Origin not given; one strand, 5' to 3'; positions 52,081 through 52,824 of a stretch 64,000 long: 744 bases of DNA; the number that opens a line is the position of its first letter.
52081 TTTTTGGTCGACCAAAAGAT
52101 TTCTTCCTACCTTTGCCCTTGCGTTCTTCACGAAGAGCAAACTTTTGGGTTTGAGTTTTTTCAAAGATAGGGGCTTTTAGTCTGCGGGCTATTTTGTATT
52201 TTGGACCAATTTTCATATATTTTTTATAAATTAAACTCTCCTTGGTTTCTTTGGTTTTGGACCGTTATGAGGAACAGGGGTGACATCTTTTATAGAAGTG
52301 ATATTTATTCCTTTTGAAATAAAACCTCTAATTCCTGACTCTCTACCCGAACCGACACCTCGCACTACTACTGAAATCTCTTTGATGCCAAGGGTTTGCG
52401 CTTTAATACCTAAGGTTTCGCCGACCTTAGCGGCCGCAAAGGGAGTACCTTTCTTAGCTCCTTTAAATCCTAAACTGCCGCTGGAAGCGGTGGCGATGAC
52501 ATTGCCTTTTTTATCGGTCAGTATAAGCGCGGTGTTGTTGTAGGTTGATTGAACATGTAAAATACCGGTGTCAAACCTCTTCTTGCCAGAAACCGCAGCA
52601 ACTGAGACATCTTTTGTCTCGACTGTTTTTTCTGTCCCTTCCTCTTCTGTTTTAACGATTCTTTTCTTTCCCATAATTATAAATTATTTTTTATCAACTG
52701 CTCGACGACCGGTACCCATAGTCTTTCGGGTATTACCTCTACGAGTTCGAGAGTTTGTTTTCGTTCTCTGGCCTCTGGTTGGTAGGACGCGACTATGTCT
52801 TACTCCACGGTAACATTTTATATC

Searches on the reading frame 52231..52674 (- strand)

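Call 67: search_protein_families(library=pfam, proteins=[window:52231-52674:-], max_evalue=0.001)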
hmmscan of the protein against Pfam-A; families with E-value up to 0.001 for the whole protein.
window:52231-52674:- (147 aa): 2 families
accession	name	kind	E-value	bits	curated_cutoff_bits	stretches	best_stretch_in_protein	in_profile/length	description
PF00411.24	Ribosomal_S11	-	6.6e-33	113.8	25.1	1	37-146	1-110/110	Ribosomal protein S11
PF00861.27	Ribosomal_L18p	-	0.00082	20.2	27.8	0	42-100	31-89/116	Ribosomal L18 of archaea, bacteria, mitoch. and chloroplast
